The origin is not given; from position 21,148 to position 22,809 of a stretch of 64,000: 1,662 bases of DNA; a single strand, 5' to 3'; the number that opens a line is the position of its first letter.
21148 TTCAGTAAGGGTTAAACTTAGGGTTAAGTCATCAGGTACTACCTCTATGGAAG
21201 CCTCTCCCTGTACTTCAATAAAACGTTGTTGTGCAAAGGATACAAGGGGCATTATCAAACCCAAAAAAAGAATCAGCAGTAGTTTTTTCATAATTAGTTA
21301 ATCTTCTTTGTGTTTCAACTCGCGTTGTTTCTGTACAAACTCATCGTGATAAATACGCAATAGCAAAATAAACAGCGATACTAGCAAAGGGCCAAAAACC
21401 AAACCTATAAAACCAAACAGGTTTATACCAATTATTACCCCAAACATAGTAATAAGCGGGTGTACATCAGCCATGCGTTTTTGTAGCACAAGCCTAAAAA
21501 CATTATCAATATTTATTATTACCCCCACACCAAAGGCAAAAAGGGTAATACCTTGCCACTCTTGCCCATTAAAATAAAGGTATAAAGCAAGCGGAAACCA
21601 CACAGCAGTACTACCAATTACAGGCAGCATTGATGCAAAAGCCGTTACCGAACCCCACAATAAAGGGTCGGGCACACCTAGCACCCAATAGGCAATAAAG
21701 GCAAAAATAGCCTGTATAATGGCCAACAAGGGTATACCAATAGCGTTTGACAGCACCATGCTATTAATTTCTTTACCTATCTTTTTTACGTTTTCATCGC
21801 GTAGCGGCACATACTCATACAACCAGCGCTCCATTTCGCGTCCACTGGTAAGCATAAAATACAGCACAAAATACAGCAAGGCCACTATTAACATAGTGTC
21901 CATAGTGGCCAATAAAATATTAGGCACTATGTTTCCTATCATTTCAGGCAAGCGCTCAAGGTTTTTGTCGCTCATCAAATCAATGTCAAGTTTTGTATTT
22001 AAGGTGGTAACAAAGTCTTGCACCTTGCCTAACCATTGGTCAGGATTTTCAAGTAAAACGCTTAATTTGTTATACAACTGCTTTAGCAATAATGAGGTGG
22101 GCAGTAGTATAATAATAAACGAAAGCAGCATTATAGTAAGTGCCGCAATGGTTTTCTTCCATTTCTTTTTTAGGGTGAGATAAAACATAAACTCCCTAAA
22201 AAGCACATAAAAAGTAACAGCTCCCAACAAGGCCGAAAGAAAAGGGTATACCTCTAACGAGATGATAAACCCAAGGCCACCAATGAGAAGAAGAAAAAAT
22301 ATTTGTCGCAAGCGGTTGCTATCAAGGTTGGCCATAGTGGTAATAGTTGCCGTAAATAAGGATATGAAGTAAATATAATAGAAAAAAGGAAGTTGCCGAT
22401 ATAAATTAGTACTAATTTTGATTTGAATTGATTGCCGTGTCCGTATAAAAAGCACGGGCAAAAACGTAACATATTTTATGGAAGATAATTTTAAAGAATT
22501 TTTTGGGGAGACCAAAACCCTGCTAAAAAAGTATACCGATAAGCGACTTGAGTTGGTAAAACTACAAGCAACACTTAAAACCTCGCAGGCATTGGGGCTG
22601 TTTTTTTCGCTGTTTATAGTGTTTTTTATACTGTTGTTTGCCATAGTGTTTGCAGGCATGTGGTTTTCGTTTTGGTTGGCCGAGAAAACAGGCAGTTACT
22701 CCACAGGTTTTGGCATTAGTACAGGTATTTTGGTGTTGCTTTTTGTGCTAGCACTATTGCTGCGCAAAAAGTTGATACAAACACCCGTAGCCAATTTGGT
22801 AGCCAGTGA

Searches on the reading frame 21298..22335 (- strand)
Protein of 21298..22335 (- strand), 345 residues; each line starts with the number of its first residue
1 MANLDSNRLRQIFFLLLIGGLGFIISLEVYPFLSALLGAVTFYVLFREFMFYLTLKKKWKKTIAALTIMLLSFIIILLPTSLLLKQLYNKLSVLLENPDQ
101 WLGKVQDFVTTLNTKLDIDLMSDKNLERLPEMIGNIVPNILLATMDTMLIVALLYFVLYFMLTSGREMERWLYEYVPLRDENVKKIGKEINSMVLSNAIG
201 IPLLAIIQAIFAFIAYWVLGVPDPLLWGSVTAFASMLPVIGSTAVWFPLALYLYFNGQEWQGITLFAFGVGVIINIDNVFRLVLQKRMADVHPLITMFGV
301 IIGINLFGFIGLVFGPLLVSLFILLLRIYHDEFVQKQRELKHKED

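Call 23: find_related_loci(query=window:21298-22335:-, collection=genome_contigs, flank=5000)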
Query window:21298-22335:- (345 aa) in genome_contigs; peptide patterns used: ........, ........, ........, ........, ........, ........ (x = any residue, [..] = any of these).
176 stretches matched a pattern; 2 encode a relative of the query (tblastn E <= 1e-3); 2 distinct loci.
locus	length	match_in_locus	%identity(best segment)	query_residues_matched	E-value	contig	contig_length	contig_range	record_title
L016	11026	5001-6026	93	1-342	0e+0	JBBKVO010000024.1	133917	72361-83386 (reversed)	MAG: Bacteroidia bacterium isolate metabat_bins.63 k119_4344559, whole genome shotgun sequence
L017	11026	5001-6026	77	1-342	6e-176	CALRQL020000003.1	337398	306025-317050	MAG: Agrobacterium sp. 719_389 isolate JJ-CU23-05-7-m1-bin223 genome assembly, contig: JJ-NR103-41-C19, whole genome sho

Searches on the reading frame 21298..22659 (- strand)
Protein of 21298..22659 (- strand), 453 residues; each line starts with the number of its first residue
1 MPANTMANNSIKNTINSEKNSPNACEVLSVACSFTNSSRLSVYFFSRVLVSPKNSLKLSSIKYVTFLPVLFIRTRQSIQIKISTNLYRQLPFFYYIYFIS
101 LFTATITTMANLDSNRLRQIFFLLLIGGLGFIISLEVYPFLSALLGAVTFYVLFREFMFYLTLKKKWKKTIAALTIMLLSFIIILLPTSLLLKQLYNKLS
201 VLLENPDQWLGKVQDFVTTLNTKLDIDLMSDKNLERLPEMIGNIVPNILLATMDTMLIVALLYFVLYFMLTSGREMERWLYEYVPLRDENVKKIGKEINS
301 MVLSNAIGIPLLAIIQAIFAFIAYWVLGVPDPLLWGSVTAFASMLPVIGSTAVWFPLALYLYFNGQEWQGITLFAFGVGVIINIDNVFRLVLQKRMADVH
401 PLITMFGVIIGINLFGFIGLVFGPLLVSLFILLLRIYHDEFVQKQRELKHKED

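Call 5: search_protein_families(library=pfam, proteins=[window:21298-22659:-], max_evalue=0.01)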
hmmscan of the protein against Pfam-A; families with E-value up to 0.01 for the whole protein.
window:21298-22659:- (453 aa): 1 family
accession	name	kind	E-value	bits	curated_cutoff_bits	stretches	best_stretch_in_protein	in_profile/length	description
PF01594.21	AI-2E_transport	-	2.4e-46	158.8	34.3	1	121-434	6-323/327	AI-2E family transporter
